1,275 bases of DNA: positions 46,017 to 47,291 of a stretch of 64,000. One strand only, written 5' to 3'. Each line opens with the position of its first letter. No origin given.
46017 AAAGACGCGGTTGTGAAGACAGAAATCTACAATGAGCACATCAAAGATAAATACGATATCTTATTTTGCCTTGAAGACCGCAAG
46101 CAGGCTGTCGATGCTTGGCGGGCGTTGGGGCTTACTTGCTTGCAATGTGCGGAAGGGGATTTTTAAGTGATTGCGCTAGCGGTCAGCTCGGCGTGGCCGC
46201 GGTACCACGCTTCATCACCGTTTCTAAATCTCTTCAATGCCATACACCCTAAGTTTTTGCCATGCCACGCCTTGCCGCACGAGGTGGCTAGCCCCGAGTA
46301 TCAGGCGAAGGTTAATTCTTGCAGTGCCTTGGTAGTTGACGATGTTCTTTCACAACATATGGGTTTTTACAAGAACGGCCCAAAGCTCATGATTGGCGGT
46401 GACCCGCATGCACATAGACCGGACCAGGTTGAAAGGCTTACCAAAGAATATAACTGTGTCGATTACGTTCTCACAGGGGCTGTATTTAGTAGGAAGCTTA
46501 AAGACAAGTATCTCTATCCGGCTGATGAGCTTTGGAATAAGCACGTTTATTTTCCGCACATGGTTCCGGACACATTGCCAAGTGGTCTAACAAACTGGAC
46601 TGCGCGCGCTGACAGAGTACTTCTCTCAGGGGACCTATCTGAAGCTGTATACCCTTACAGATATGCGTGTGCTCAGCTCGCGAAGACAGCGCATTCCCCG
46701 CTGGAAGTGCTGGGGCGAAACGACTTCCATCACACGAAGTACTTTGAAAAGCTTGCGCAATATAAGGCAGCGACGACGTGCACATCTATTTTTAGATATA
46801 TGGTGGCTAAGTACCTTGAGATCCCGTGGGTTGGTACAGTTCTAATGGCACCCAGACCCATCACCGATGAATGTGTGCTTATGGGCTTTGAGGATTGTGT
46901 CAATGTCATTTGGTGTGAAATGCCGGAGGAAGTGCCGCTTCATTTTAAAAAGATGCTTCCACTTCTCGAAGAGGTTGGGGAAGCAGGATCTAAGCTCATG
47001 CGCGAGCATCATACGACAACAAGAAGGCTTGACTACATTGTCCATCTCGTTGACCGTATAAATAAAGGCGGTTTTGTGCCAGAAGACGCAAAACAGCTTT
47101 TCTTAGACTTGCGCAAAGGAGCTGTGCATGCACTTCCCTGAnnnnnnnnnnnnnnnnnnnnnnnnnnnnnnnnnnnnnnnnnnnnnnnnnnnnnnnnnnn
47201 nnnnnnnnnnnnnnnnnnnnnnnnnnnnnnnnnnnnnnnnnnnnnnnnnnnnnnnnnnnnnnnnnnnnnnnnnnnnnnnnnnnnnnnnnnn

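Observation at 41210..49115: Plus-strand block unusually rich in phosphatases and phosphoesterases, with an LpxA-like acyltransferase and a signal-peptide-bearing metalloprotease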

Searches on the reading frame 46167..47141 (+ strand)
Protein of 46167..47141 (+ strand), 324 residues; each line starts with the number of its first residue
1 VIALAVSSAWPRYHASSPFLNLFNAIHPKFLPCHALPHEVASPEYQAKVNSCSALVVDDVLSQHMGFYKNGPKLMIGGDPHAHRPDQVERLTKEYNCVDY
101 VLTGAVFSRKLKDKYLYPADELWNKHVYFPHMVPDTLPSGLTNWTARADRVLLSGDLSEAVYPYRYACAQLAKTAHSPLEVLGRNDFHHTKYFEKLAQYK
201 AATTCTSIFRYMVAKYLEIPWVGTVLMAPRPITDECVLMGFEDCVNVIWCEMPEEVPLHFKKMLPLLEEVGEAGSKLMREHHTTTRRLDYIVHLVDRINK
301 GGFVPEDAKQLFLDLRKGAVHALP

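Call 4: search_protein_families(library=pfam, proteins=[window:46167-47141:+], max_evalue=0.01)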
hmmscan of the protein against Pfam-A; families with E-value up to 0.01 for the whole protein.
window:46167-47141:+ (324 aa): 0 families

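Call 6: search_protein_families(library=phrogs, proteins=[window:46167-47141:+], max_evalue=0.001)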
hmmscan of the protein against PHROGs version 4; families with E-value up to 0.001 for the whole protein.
window:46167-47141:+ (324 aa): 0 families

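Call 11: find_encoding_contigs(protein=window:46167-47141:+, flank=10000, max_places=6)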
Protein window:46167-47141:+ (324 aa): no gene with exactly this product is on record in the collection.

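Call 13: find_related_loci(query=window:46167-47141:+, collection=viral_contigs, flank=10000)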
Query window:46167-47141:+ (324 aa) in viral_contigs; peptide patterns used: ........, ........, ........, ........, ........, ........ (x = any residue, [..] = any of these).
3 stretches matched a pattern, but none encodes a relative of the query by tblastn (E <= 1e-3).
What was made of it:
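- Tried and rejected: A single-protein IMG/VR scan for the GT-B found nothing (call 13).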

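Call 14: search_protein_families(library=ncbifam, proteins=[window:46167-47141:+], max_evalue=0.01)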
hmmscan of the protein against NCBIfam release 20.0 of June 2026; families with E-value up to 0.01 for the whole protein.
window:46167-47141:+ (324 aa): 0 families

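Call 19: find_homologous_proteins(query=window:46167-47141:+, max_evalue=0.001)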
Query window:46167-47141:+ (324 aa): 18 proteins with E <= 0.001 among 1228 candidates.
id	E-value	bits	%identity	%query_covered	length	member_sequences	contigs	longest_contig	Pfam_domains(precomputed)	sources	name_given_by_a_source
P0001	2.8e-179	614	100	80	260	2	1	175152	-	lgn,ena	-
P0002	4.7e-114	399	57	99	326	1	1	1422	PF13524.13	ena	-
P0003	8.0e-110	385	58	98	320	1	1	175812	-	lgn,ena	-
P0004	2.6e-107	377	54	99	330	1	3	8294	-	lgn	-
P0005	1.6e-105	371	53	99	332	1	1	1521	-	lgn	-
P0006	7.8e-105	369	55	99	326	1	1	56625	PF13524.13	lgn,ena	-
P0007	2.4e-102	361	53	98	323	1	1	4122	-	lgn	-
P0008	5.0e-98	346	52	99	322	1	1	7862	-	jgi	jgi:hypothetical protein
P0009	3.7e-97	344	49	98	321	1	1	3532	PF13524.13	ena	-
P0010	1.4e-96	342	49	99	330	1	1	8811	-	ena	-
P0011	1.2e-94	335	48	98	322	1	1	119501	PF13524.13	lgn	-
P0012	1.7e-94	335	50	100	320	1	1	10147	-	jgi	jgi:hypothetical protein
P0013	1.5e-84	302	56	78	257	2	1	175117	-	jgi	jgi:hypothetical protein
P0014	1.7e-83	299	47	96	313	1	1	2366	-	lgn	-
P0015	4.6e-79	284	48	97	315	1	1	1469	PF13524.13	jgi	jgi:hypothetical protein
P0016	3.0e-75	272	45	96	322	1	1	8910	PF13524.13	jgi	jgi:hypothetical protein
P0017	5.1e-74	268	42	98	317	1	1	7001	PF13524.13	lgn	-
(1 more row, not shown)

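Call 20: find_encoding_contigs(protein=P0003, flank=10000, max_places=2)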
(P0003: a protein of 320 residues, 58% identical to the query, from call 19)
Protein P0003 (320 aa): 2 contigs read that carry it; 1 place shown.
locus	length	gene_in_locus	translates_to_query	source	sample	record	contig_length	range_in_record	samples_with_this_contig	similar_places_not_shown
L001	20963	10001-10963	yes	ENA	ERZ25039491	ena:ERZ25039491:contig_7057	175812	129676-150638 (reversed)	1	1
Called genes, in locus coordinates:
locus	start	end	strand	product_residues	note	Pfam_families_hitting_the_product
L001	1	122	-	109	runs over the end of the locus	-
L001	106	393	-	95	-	-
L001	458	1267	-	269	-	-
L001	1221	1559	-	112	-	-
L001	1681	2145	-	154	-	-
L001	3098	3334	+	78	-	-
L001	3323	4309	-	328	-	-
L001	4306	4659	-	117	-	-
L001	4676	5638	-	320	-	-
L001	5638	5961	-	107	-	-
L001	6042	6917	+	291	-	-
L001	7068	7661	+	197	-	PF00149:Metallophos (weak)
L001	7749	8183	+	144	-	PF03162:Y_phosphatase2, PF13350:Y_phosphatase3 (weak), PF22741:PTP-NADK, PF22784:PTP-SAK, PF22785:Tc-R-P, PF00782:DSPc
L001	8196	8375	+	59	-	-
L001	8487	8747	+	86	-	-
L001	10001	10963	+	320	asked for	-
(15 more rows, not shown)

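Call 21: find_encoding_contigs(protein=P0011, flank=10000, max_places=2)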
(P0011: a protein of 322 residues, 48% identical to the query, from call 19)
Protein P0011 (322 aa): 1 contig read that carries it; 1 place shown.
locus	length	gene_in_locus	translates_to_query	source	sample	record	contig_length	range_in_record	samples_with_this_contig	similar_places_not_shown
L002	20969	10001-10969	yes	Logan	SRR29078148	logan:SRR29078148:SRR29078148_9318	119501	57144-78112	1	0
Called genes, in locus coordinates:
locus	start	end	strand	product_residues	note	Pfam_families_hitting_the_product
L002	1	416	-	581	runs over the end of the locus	PF02463:SMC_N (weak), PF13175:AAA_15 (faint), PF13476:AAA_23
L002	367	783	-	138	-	-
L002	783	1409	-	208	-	-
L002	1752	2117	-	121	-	-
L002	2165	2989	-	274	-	-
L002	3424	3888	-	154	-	-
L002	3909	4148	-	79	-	-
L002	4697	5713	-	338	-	PF01073:3Beta_HSD, PF01370:Epimerase, PF02719:Polysacc_synt_2, PF04321:RmlD_sub_bind, PF16363:GDP_Man_Dehyd, PF07993:NAD_binding_4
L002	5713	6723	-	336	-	PF13692:Glyco_trans_1_4 (faint)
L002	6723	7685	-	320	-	-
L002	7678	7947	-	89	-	-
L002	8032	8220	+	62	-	-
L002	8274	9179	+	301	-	PF06682:SARAF (weak)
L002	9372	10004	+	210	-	-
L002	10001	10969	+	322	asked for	PF13524:Glyco_trans_1_2 (weak)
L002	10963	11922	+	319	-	-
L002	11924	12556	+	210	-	PF25087:GMPPB_C (faint), PF00132:Hexapep (weak), PF25084:LbH_EIF2B (weak)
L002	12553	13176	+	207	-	PF13489:Methyltransf_23 (weak)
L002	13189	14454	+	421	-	-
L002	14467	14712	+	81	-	-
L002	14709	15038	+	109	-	-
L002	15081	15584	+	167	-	PF18894:PhageMetallopep (weak)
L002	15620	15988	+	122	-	-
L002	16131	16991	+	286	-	-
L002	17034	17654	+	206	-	-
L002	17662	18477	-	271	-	PF06067:DUF932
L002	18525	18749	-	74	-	-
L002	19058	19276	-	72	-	-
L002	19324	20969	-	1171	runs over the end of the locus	PF22548:AEP-TOTE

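Call 22: find_encoding_contigs(protein=P0001, flank=10000, max_places=2)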
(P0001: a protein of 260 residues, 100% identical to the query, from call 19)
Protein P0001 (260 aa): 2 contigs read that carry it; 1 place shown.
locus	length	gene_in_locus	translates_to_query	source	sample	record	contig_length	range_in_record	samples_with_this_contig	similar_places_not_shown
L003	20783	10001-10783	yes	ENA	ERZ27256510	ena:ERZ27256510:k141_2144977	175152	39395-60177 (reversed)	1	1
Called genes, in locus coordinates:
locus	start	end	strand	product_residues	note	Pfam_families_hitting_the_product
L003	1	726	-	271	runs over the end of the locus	-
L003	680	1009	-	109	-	-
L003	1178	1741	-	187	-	-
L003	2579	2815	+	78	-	-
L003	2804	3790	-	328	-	-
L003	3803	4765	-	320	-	-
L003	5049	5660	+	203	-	PF12850:Metallophos_2 (weak)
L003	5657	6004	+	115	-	-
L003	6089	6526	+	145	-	PF03162:Y_phosphatase2, PF13350:Y_phosphatase3 (weak), PF22784:PTP-SAK, PF22741:PTP-NADK, PF22785:Tc-R-P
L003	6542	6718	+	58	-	-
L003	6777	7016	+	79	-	-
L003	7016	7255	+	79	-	-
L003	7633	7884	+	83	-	-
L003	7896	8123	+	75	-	-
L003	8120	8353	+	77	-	-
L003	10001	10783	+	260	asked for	-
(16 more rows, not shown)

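Call 24: find_encoding_contigs(protein=P0013, flank=10000, max_places=2)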
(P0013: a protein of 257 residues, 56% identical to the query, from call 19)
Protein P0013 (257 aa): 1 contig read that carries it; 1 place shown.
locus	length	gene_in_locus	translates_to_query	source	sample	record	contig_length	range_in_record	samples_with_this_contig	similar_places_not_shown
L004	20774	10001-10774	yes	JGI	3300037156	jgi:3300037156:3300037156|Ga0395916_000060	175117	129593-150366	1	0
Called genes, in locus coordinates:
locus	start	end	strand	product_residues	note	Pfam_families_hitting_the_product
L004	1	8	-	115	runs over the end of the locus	-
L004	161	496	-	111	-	-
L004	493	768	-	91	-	-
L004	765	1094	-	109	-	-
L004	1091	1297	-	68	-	-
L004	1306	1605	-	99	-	-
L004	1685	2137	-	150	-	-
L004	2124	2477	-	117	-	-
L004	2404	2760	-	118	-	-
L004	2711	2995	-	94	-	-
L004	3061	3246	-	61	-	-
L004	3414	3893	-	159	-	-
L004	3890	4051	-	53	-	-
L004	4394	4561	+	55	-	-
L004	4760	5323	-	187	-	-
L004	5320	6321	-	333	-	-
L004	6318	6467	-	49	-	-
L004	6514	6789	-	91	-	-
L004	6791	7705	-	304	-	-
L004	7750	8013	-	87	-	-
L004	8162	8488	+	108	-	PF02026:RyR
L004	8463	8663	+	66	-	PF02954:HTH_8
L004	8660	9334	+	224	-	-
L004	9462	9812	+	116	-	-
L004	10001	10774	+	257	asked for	-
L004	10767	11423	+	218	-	PF00132:Hexapep (faint), PF25084:LbH_EIF2B (faint), PF25087:GMPPB_C (weak)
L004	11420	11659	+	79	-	-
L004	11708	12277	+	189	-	PF18894:PhageMetallopep (weak)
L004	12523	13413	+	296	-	-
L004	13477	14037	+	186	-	-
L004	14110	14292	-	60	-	-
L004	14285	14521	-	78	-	-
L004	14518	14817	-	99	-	-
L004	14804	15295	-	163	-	-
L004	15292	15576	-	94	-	-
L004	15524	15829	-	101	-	-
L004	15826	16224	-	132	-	-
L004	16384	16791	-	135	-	-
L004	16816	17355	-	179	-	-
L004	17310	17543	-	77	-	-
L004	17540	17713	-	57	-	-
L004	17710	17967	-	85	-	-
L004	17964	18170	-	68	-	PF01381:HTH_3, PF13443:HTH_26, PF13560:HTH_31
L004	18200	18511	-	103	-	-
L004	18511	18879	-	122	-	-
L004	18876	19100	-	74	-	-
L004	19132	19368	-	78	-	PF13936:HTH_38 (weak)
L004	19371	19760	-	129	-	PF13392:HNH_3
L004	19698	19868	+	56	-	-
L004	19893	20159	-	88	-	-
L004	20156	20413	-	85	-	-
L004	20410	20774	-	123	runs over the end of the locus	-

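Call 25: find_encoding_contigs(protein=P0006, flank=10000, max_places=2)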
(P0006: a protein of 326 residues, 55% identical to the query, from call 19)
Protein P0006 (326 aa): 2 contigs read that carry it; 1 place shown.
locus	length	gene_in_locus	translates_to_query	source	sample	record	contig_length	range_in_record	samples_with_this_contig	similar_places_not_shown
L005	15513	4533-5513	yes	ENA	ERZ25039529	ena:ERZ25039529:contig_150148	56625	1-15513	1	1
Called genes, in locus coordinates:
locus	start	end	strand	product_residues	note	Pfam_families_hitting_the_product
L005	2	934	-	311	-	?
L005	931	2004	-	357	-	PF01073:3Beta_HSD, PF01370:Epimerase, PF02719:Polysacc_synt_2, PF04321:RmlD_sub_bind, PF16363:GDP_Man_Dehyd, PF07993:NAD_binding_4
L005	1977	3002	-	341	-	-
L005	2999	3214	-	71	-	-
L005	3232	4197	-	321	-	-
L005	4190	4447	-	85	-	-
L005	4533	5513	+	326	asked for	PF13524:Glyco_trans_1_2 (weak)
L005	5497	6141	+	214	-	PF25084:LbH_EIF2B (faint), PF25087:GMPPB_C (faint), PF00132:Hexapep (weak)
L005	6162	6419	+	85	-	-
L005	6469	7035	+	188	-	-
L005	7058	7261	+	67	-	-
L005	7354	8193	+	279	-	-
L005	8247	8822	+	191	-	-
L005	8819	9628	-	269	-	PF06067:DUF932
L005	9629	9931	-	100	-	-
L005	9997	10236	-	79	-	-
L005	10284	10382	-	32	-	-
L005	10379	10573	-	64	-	PF02954:HTH_8, PF13384:HTH_23, PF13518:HTH_28, PF13551:HTH_29 (weak), PF12728:HTH_17 (weak)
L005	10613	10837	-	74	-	-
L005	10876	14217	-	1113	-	PF22548:AEP-TOTE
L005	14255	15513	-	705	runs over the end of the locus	PF00176:SNF2-rel_dom, PF00271:Helicase_C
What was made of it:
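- On GT-B glycosyltransferases (GT4-like), tested for the 324-aa protein: PF13524 in homologues (calls 19, 21, 25).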

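Call 33: find_related_loci(query=A1, collection=viral_contigs, flank=10000)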
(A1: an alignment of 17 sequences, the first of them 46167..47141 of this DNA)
Query A1 (324 aa) in viral_contigs; peptide patterns used: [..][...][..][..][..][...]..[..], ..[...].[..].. (x = any residue, [..] = any of these).
116 stretches matched a pattern; 1 encode a relative of the query (tblastn E <= 1e-3); 1 distinct loci.
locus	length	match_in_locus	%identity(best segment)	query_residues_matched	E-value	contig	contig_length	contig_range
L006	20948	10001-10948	57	1-318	5e-119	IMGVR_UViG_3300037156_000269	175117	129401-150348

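Call 34: find_related_loci(query=A1, collection=metagenome_contigs, flank=10000)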
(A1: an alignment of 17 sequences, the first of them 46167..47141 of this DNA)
Query A1 (324 aa) in metagenome_contigs; peptide patterns used: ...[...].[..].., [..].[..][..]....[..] (x = any residue, [..] = any of these).
35 stretches matched a pattern; 2 encode a relative of the query (tblastn E <= 1e-3); 2 distinct loci.
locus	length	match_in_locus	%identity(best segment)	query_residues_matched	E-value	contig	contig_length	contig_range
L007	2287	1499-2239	52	1-256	4e-80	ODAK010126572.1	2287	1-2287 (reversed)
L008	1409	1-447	41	165-316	2e-32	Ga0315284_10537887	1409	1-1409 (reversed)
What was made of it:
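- Tried and rejected: Alignment scans of IMG/VR and of metagenomes added only the contig already known and two short fragments (calls 33, 34).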

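Call 35: find_encoding_contigs(protein=P0012, flank=10000, max_places=1)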
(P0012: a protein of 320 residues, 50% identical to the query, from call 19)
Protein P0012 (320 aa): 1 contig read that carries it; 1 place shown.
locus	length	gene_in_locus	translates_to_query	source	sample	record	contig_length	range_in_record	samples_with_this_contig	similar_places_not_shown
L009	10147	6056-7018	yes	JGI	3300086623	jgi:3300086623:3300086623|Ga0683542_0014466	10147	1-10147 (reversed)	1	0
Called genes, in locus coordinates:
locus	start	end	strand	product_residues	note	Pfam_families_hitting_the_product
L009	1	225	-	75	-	?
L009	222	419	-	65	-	-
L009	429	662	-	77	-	-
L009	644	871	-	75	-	-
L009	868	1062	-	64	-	-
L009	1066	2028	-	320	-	-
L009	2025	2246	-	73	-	-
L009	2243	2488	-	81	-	-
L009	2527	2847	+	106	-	PF02954:HTH_8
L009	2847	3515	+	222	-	-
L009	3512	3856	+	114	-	-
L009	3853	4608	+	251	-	PF13793:Pribosyltran_N (weak), PF00156:Pribosyltran (weak), PF14572:Pribosyl_synth (weak)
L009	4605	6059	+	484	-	PF18127:NAMPT_N (weak), PF04095:NAPRTase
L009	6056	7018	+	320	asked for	-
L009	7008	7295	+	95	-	-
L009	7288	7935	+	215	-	PF25084:LbH_EIF2B (faint), PF25087:GMPPB_C (faint), PF00132:Hexapep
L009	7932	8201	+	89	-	-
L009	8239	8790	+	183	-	PF18894:PhageMetallopep (weak)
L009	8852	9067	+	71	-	-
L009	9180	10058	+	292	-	-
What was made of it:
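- It holds a Prs-like plus NAMPT-like pair in L009 (call 35).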

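Call 36: find_encoding_contigs(protein=P0016, flank=10000, max_places=1)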
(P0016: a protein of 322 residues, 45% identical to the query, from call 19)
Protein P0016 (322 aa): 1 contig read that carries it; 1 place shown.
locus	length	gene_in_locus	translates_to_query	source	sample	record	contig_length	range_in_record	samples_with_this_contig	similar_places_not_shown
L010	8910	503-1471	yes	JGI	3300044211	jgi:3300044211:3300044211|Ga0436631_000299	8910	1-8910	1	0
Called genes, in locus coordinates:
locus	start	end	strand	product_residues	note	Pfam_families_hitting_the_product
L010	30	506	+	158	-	-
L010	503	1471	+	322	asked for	PF13524:Glyco_trans_1_2 (weak)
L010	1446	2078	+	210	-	-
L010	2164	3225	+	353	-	-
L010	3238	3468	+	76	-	-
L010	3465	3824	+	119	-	-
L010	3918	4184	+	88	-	-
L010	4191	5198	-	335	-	-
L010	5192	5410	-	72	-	-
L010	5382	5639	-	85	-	-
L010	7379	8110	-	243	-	-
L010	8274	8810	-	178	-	PF13489:Methyltransf_23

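Call 37: find_encoding_contigs(protein=P0017, flank=10000, max_places=1)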
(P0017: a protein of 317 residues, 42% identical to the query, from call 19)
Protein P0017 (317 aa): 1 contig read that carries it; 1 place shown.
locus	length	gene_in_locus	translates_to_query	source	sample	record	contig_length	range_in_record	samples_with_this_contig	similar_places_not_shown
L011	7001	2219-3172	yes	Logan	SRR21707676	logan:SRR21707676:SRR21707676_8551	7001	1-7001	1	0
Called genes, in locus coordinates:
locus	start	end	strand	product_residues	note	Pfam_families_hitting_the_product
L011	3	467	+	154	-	?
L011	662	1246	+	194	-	PF12850:Metallophos_2 (weak)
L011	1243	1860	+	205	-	PF25084:LbH_EIF2B (faint), PF25087:GMPPB_C (faint), PF00132:Hexapep (weak)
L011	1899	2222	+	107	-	-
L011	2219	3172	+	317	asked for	PF13524:Glyco_trans_1_2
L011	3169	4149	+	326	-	PF13524:Glyco_trans_1_2 (weak)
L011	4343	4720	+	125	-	-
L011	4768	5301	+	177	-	PF10520:Lipid_desat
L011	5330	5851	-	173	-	-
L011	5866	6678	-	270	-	PF06067:DUF932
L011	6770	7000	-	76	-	?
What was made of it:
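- L011 has the order MPE, LbH, GT, GT and a Lipid_desat-family gene (call 37).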

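Call 40: predict_structure(alignment_id=A1)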
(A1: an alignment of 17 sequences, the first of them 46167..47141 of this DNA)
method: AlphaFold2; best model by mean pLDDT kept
length: 324 residues; sequences in the alignment: 17
mean_pLDDT: 91.6   pTM: 0.90
mean pLDDT of the five models: 91.6, 91.0, 89.8, 89.3, 89.2
residues with pLDDT >= 90: 243; 70-90: 67; 50-70: 10; < 50: 4
segments of 3 or more residues with pLDDT < 50: 321-324
pLDDT, mean of each block of 10 residues (from residue 1): 95 73 94 97 97 97 96 92 91 96 90 85 93 90 96 90 94 93 73 92 87 90 96 93 97 96 97 97 96 97 96 87 35
secondary structure, 60 per line:
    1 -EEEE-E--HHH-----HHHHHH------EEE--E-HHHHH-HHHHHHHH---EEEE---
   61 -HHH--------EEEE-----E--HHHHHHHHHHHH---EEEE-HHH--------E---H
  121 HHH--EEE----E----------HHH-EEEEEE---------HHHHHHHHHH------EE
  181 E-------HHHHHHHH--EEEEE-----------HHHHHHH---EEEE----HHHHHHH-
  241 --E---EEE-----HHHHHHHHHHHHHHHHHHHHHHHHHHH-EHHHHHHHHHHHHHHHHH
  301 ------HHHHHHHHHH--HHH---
elements in order: E2-5 H18-23 E30-32 H37-41 H43-50 E54-57 E73-76 H85-96 E100-103 H120-123 E126-128 E148-153 H163-172 E179-181 H189-196 E199-203 H215-221 E225-228 H233-239 E247-249 H255-281 H284-300 H307-316
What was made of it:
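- On GT-B glycosyltransferases (GT4-like), tested for the 324-aa protein: AF2 pLDDT 91.6 (call 40).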

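Call 61: search_protein_families(library=pfam, proteins=[L002:15081-15584:+, L004:11708-12277:+, L002:10963-11922:+, L002:13189-14454:+, L002:5713-6723:-, L005:1977-3002:-, L005:2-934:-, L010:2164-3225:+, L011:3169-4149:+, L004:12523-13413:+], max_evalue=0.05)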
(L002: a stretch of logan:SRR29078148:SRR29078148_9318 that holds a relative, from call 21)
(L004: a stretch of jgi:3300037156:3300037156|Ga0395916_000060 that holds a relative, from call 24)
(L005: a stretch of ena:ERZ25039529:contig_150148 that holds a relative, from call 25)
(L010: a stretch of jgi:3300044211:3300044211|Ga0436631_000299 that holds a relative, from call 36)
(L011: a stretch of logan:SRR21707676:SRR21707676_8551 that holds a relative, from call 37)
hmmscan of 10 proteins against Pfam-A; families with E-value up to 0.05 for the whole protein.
L002:15081-15584:+ (167 aa): 1 family
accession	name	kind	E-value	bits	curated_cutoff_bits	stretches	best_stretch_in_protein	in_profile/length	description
PF18894.6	PhageMetallopep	-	1.4e-06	28.8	23.7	1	53-105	38-99/134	Putative phage metallopeptidase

L004:11708-12277:+ (189 aa): 1 family
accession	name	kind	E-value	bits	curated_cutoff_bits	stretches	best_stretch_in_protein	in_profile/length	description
PF18894.6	PhageMetallopep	-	9.1e-06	26.2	23.7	1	83-119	65-98/134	Putative phage metallopeptidase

L002:10963-11922:+ (319 aa): 1 family
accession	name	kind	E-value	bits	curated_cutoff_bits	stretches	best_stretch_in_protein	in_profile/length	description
PF13524.12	Glyco_trans_1_2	-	0.0057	17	25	1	212-290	62-142/144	Glycosyl transferase-like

L002:13189-14454:+ (421 aa): 3 families
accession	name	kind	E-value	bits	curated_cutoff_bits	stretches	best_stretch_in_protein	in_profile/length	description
PF12706.13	Lactamase_B_2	-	0.0024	18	27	1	49-105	3-57/200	Beta-lactamase superfamily domain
PF13483.12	Lactamase_B_3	-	0.0055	17.1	24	1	35-104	5-58/160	Beta-lactamase superfamily domain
PF00753.33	Lactamase_B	-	0.025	15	22.7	0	39-95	8-59/196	Metallo-beta-lactamase superfamily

L002:5713-6723:- (336 aa): 3 families
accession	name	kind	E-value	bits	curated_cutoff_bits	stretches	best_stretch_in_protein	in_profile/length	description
PF13692.12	Glyco_trans_1_4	-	1e-05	26.2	27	1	198-237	72-110/142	Glycosyl transferases group 1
PF00534.26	Glycos_transf_1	-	0.00021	21.3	26.4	1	198-236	88-125/172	Glycosyl transferases group 1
PF13579.12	Glyco_trans_4_4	-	0.0045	17.8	29.7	0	33-124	56-144/158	Glycosyl transferase 4-like domain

L005:1977-3002:- (341 aa): 3 families
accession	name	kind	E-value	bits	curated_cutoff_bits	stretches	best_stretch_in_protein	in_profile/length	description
PF00534.26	Glycos_transf_1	-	0.0012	18.8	26.4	1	178-240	66-127/172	Glycosyl transferases group 1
PF13692.12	Glyco_trans_1_4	-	0.01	16.5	27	0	182-239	56-110/142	Glycosyl transferases group 1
PF20706.3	GT4-conflict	-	0.014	14.8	26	1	178-234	256-311/385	Family 4 Glycosyltransferase in conflict systems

L005:2-934:- (311 aa): 3 families
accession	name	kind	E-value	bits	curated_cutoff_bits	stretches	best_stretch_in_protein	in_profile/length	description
PF01183.26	Glyco_hydro_25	-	2.6e-30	106.5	27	1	171-300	1-134/180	Glycosyl hydrolases family 25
PF01471.23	PG_binding_1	-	2.4e-15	56.9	23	1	10-64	2-57/57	Putative peptidoglycan binding domain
PF09374.15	PG_binding_3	-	0.0033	18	24.6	1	13-44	3-33/76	Predicted Peptidoglycan domain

L010:2164-3225:+ (353 aa): 0 families

L011:3169-4149:+ (326 aa): 2 families
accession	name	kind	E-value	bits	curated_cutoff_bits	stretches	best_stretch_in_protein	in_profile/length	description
PF13524.12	Glyco_trans_1_2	-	4.3e-06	27.2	25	1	218-295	65-142/144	Glycosyl transferase-like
PF04230.19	PS_pyruv_trans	-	0.039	14.3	25.3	0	73-149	59-117/280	Polysaccharide pyruvyl transferase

L004:12523-13413:+ (296 aa): 0 families
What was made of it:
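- On PhageMetallopep (PF18894), tested for MP184: Orthologues in L002 and L004 score 28.8 and 26.2 against a cut-off of 23.7 (call 61).
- Slot B holds a methyltransferase, a metallo-beta-lactamase-like protein and two small ORFs in L002 (calls 21, 61). Relatives L002 and L005 add an epimerase/dehydratase and extra GT-B paralogues (calls 21, 25, 61).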
